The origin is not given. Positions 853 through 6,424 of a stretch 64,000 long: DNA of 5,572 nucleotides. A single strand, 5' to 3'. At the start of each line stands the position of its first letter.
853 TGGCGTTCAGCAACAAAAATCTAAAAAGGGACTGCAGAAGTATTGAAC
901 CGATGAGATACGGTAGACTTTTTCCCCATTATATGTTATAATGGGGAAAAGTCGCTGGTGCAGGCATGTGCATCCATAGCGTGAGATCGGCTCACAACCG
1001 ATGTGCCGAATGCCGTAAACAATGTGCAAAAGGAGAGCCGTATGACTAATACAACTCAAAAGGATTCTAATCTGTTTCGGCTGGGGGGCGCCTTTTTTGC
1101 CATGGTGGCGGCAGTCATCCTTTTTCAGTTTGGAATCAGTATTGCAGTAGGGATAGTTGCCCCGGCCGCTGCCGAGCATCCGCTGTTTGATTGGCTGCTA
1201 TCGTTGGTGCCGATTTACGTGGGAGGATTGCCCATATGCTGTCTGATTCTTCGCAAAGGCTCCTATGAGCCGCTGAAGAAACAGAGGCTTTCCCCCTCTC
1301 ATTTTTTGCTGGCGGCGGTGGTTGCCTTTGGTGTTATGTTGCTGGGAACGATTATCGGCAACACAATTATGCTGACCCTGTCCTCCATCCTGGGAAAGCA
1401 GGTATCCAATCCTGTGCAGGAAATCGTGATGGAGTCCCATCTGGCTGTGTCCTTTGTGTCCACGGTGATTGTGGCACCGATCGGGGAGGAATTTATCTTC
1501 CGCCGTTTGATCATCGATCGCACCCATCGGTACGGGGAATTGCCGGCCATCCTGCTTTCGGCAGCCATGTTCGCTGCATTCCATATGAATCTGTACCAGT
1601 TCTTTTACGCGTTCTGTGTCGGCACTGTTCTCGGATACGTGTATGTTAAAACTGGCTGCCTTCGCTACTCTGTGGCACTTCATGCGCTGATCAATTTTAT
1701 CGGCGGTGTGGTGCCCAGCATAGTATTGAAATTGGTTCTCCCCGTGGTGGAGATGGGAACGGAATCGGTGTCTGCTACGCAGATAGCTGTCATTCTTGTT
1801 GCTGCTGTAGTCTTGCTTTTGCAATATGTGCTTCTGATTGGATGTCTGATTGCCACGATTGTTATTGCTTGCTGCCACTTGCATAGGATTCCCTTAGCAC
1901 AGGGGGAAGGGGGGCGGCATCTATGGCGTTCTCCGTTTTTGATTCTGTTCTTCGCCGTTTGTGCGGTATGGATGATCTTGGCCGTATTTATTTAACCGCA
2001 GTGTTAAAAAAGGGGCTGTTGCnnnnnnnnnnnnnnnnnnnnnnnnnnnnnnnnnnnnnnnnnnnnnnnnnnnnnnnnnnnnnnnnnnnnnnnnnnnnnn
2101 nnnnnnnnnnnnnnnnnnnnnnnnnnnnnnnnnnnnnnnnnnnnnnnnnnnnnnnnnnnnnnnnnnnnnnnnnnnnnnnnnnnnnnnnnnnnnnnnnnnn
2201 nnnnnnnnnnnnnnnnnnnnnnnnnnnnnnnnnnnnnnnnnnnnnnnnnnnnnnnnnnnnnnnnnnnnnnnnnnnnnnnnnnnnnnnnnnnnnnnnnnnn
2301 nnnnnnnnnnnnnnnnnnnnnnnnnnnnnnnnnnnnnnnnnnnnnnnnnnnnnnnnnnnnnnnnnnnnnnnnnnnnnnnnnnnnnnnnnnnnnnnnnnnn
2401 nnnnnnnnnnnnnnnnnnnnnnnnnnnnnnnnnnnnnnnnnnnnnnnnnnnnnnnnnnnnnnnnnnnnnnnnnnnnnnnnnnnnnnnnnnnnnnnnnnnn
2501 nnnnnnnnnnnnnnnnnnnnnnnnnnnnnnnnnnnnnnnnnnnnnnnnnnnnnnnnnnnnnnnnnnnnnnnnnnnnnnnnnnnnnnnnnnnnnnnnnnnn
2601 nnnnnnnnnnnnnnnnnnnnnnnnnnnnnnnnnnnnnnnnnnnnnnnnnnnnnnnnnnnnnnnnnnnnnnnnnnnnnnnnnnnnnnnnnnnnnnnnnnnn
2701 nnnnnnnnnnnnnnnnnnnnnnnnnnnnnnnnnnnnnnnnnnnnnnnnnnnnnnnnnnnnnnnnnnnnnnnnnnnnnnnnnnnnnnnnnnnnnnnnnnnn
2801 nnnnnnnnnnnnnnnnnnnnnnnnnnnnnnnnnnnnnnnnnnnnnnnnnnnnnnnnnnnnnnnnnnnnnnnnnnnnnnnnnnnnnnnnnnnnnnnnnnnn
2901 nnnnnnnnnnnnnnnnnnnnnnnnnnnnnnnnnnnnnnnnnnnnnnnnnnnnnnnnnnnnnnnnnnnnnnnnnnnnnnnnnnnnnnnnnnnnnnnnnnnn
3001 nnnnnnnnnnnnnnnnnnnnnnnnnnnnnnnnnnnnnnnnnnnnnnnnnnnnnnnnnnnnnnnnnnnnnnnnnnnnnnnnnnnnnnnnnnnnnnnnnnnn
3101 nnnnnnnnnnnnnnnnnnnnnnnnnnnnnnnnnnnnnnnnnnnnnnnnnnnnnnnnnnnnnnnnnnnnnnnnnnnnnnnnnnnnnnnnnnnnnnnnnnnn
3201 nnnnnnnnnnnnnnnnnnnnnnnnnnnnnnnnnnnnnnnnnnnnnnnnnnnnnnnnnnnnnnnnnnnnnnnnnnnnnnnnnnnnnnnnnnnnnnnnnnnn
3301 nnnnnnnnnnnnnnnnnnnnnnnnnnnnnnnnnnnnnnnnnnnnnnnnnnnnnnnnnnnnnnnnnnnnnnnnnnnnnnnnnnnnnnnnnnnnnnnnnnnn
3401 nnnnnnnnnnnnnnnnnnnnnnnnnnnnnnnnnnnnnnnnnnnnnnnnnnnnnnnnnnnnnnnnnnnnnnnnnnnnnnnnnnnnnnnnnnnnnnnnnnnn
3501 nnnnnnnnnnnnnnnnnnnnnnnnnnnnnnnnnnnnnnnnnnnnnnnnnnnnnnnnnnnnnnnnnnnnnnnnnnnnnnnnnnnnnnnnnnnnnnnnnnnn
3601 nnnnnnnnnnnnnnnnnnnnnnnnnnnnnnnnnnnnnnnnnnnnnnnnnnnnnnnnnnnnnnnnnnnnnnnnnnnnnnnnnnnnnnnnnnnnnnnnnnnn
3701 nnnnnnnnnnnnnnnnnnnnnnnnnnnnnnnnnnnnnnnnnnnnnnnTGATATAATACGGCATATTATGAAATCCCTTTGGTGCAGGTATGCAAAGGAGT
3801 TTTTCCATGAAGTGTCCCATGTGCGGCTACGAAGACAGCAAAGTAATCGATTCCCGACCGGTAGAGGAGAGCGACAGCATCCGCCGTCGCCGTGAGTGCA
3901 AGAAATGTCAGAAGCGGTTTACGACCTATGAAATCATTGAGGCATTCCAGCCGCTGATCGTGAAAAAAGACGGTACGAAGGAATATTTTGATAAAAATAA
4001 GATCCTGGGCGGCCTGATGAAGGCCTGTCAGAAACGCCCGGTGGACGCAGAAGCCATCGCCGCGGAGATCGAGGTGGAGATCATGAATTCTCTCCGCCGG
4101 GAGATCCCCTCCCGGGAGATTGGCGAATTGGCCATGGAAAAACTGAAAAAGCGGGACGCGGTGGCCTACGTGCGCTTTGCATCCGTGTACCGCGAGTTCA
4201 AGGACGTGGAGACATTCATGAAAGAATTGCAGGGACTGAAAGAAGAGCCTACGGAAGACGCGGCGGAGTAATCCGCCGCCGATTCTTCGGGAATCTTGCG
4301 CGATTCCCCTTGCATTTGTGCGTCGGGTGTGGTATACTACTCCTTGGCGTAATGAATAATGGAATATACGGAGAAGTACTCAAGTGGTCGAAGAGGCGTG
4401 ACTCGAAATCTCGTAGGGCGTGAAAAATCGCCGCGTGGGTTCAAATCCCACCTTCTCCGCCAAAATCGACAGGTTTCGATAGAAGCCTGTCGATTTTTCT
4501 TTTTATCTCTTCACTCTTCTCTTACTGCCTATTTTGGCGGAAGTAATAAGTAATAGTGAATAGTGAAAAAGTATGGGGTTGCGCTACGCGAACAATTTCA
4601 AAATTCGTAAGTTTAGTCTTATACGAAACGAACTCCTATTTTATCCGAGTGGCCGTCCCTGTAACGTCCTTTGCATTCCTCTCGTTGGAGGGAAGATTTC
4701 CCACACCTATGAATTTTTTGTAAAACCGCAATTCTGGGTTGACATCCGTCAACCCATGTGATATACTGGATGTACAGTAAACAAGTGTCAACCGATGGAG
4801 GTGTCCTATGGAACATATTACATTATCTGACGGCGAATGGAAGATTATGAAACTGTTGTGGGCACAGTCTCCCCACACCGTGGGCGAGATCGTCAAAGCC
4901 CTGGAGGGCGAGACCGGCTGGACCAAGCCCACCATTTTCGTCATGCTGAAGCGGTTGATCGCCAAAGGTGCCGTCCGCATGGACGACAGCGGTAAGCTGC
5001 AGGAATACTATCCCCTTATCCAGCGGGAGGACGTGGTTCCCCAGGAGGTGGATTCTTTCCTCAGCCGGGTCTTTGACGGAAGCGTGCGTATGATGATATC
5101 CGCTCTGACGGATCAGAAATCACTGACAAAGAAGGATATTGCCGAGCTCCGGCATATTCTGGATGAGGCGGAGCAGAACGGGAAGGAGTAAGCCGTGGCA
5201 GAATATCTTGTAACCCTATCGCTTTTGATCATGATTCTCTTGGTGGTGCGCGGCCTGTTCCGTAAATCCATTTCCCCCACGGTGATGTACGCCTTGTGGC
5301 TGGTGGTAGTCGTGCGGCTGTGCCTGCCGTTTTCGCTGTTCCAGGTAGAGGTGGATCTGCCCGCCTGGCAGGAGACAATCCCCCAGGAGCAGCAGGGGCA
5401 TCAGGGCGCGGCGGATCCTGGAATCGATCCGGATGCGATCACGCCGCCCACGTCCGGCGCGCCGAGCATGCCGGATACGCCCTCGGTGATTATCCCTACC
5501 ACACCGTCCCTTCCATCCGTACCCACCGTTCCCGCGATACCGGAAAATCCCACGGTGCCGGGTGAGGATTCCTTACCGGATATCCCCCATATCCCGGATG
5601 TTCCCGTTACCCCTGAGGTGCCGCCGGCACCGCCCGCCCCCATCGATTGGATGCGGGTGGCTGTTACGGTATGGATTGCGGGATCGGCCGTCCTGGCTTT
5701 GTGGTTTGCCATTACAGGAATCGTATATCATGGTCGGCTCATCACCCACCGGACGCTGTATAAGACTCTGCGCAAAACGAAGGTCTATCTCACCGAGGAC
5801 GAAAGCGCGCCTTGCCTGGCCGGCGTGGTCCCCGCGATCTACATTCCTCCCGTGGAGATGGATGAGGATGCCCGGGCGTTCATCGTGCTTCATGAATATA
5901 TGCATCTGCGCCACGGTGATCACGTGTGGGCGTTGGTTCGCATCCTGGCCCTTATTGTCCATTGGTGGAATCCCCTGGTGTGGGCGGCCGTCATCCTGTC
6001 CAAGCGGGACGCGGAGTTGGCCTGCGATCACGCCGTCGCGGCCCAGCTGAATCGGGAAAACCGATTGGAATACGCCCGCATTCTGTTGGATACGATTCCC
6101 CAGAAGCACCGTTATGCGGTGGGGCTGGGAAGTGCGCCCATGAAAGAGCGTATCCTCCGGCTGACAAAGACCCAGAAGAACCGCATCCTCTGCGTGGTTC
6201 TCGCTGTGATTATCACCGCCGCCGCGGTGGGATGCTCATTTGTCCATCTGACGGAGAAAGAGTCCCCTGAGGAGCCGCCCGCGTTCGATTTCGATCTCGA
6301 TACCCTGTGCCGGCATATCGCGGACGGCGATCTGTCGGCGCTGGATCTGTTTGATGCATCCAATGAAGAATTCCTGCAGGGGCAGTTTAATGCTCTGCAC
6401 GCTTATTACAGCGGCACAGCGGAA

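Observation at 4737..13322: BlaI-type repressor paired with a 2,588-aa M56/BlaR1-like protease whose sensor is a giant ~2,200-aa ectodomain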

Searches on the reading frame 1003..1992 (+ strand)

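Call 15: search_protein_families(library=pfam, proteins=[window:1003-1992:+], max_evalue=0.001)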
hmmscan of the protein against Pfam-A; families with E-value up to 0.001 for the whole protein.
window:1003-1992:+ (330 aa): 1 family
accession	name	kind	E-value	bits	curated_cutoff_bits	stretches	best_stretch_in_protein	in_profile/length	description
PF02517.21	Rce1-like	-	4.2e-20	72.3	22.4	1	146-233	3-93/93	Type II CAAX prenyl endopeptidase Rce1-like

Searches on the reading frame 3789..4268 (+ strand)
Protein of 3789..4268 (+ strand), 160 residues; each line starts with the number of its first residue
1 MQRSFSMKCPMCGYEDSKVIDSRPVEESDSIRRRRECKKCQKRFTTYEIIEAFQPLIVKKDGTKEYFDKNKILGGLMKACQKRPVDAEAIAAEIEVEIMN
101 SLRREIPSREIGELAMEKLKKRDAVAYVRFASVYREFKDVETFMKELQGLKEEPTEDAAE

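Call 6: search_protein_families(library=pfam, proteins=[window:3789-4268:+], max_evalue=0.1)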
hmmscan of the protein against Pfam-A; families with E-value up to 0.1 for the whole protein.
window:3789-4268:+ (160 aa): 4 families
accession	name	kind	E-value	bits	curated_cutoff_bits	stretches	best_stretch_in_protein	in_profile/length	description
PF03477.21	ATP-cone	-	1.8e-23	83.3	25.8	1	57-139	3-87/88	ATP cone domain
PF22811.2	Zn_ribbon_NrdR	-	8.8e-22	77.2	27.2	1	7-48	1-42/42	Transcriptional repressor NrdR-like, N-terminal domain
PF03367.19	Zn_ribbon_ZPR1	-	0.029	14.2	23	0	6-23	35-52/56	ZPR1 zinc-finger domain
PF12760.12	Zn_ribbon_IS1595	-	0.037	14.4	25.4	1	8-42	20-45/46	Transposase zinc-ribbon domain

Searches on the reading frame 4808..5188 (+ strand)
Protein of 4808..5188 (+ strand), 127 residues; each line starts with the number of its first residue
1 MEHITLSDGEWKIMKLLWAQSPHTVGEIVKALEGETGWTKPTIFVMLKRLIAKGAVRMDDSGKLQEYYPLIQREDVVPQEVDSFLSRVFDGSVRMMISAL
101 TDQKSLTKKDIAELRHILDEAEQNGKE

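Call 6: search_protein_families(library=pfam, proteins=[window:4808-5188:+], max_evalue=0.1)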
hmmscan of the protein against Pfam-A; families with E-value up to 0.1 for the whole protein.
window:4808-5188:+ (127 aa): 11 families
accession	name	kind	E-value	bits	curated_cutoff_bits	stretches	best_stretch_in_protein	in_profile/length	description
PF03965.22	Penicillinase_R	-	2.9e-31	108.6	22.6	1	6-120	1-115/115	Penicillinase repressor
PF01047.28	MarR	-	2.1e-05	24.7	24.6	1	6-57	1-48/59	MarR family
PF12802.13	MarR_2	-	0.0021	18.6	27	1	29-57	23-51/61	MarR family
PF09339.16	HTH_IclR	-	0.013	15.7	22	1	24-59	20-51/52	IclR helix-turn-helix domain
PF01978.25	TrmB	-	0.016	15.5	25.6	1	4-68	4-63/68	Sugar-specific transcriptional regulator TrmB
PF13412.12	HTH_24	-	0.022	14.8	21.9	0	35-56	26-47/48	Winged helix-turn-helix DNA-binding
PF22381.2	Staph_reg_Sar_Rot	-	0.024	15.2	27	0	5-56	11-58/85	Transcriptional regulator SarA/Rot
PF19369.4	DUF5944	-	0.049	13.6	25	1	14-108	85-179/243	Family of unknown function (DUF5944)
PF01022.26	HTH_5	-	0.05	13.9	22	0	12-33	6-26/47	Bacterial regulatory protein, arsR family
PF13416.11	SBP_bac_8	-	0.055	13.7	27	1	21-108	108-202/279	Bacterial extracellular solute-binding protein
PF15923.10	DUF4745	-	0.067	13.6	34.8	0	95-121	90-116/133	Domain of unknown function (DUF4745)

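Call 7: search_protein_families(library=ncbifam, proteins=[window:4808-5188:+], max_evalue=0.1)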
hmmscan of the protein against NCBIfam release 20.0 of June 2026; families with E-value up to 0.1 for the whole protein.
window:4808-5188:+ (127 aa): 8 families
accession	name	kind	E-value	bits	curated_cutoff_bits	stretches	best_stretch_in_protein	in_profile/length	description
NF012168.1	BlaI_of_BCL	exception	6.6e-27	93.9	180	1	5-120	5-120/121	penicillinase repressor BlaI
TIGR02698.1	CopY_TcrY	equivalog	8.5e-23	81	121.95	1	6-124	2-120/130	CopY/TcrY family copper transport repressor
NF000244.1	MecI_of_mecC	exception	6.6e-14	51.9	250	1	4-120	6-122/125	mecC-type methicillin resistance repressor MecI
NF000243.1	MecI_of_mecA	exception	1.2e-13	51.3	250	1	6-119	8-121/123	mecA-type methicillin resistance repressor MecI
NF000186.1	BlaI_of_MRSA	exception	4.2e-11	43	250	1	4-121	6-123/126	penicillinase repressor BlaI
NF007342.0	PRK09834.1-4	equivalog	0.066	12.2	251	1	29-57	32-60/263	DNA-binding transcriptional regulator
TIGR01889.1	Staph_reg_Sar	paralog_domain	0.09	13.1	62.6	0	4-55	21-72/109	staphylococcal accessory regulator family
NF052638.1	TransRegOhrRVib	equivalog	0.095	12.4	200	0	2-61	31-86/141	transcriptional regulator OhrR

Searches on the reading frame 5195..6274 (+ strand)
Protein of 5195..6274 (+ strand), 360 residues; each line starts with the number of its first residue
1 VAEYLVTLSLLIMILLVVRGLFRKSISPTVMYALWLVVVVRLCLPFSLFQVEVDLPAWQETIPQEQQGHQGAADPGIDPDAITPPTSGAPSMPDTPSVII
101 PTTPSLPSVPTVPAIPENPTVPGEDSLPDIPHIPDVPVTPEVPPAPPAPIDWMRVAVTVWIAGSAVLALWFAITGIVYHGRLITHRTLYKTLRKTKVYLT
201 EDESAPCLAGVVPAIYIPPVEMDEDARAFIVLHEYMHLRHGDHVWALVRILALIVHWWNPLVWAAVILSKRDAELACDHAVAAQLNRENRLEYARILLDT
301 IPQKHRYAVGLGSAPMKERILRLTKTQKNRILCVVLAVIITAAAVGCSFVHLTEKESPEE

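Call 35: find_related_loci(query=A6, collection=genome_contigs, flank=10000)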
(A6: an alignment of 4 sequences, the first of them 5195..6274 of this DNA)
Query A6 (360 aa) in genome_contigs; peptide patterns used: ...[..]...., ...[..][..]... (x = any residue, [..] = any of these).
51 stretches matched a pattern; 19 encode a relative of the query (tblastn E <= 1e-3); 18 distinct loci.
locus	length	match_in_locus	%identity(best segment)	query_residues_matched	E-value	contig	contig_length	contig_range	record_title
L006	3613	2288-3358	86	1-360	0e+0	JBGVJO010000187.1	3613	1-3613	MAG: Eubacteriales bacterium isolate fecal_MAG_11 fecal_MAG_11_contig_0187, whole genome shotgun sequence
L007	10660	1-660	91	141-360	9e-136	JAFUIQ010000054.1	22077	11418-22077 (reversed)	MAG: Clostridia bacterium isolate RGIG4529 Roe_deer_Rectum-1__c754499, whole genome shotgun sequence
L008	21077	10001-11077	59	1-355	6e-128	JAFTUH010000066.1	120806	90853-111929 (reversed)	MAG: Clostridia bacterium isolate RGIG4156 Roe_deer_Colon-1__c721760, whole genome shotgun sequence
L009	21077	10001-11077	58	1-355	7e-126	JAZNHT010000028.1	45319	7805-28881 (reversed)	MAG: Eubacteriales bacterium isolate T1900044691_TS20190157.MAGScoT_cleanbin_000002 SGB_1749_k141_1675972, whole genome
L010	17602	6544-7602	52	1-360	4e-116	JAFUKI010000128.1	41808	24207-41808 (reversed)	MAG: Clostridia bacterium isolate RGIG4573 Roe_deer_Rectum-2__c493344, whole genome shotgun sequence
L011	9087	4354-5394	48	1-360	2e-106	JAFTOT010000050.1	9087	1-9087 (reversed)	MAG: Clostridia bacterium isolate RGIG4012 Roe_deer_Cecum-5__c415227, whole genome shotgun sequence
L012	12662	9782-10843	48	1-352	2e-105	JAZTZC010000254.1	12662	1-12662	MAG: Eubacteriales bacterium isolate T1900045324_YK20190013.MAGScoT_cleanbin_000046 SGB_6419_k141_710773, whole genome s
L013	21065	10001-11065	46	1-353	6e-98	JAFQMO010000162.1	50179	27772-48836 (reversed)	MAG: Clostridia bacterium isolate RGIG1956 Goat_Cecum.Co__c2886799, whole genome shotgun sequence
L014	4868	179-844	55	138-358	9e-83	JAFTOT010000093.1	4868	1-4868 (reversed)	MAG: Clostridia bacterium isolate RGIG4012 Roe_deer_Cecum-5__c2276, whole genome shotgun sequence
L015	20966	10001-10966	39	19-354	1e-73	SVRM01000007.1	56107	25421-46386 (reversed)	MAG: Oscillospiraceae bacterium isolate SIG643 NODE_13372_length_56107_cov_3.521686, whole genome shotgun sequence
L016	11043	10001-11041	38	1-348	9e-72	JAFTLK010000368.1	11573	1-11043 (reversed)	MAG: Clostridia bacterium isolate RGIG3925 Roe_deer_Cecum-3__c538030, whole genome shotgun sequence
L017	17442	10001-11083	33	26-356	7e-67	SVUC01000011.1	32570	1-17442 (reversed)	MAG: Oscillospiraceae bacterium isolate SIG711 NODE_28444_length_32570_cov_1.334032, whole genome shotgun sequence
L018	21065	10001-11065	49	1-358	3e-104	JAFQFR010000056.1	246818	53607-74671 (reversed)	MAG: Clostridia bacterium isolate RGIG1777 Goat_Cecum-4__c944619, whole genome shotgun sequence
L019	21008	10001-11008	33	3-356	4e-34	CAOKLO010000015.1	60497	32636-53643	MAG TPA_asm: uncultured bacterium isolate SRR15604596_bin.20_metawrap_v1.3_MAG genome assembly, contig: NODE.792_length_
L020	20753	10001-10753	31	118-360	8e-24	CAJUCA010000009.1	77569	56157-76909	MAG TPA_asm: uncultured Oscillospiraceae bacterium isolate MGBC117253 genome assembly, contig: MGBC117253.9, whole genom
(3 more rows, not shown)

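Call 50: search_solved_structures(query=A6, max_evalue=0.01, show_alignments=1)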
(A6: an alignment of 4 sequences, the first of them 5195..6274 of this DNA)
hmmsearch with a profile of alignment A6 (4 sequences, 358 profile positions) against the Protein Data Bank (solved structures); distinct sequences matched with E-value up to 0.01: 2.
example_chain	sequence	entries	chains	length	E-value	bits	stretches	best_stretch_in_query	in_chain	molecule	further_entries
8exs_A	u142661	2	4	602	1.2e-05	27.7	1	211-302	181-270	Beta-lactam sensor/signal transducer BlaR1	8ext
8exp_A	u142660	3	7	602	1.6e-05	27.3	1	211-301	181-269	Beta-lactam sensor/signal transducer BlaR1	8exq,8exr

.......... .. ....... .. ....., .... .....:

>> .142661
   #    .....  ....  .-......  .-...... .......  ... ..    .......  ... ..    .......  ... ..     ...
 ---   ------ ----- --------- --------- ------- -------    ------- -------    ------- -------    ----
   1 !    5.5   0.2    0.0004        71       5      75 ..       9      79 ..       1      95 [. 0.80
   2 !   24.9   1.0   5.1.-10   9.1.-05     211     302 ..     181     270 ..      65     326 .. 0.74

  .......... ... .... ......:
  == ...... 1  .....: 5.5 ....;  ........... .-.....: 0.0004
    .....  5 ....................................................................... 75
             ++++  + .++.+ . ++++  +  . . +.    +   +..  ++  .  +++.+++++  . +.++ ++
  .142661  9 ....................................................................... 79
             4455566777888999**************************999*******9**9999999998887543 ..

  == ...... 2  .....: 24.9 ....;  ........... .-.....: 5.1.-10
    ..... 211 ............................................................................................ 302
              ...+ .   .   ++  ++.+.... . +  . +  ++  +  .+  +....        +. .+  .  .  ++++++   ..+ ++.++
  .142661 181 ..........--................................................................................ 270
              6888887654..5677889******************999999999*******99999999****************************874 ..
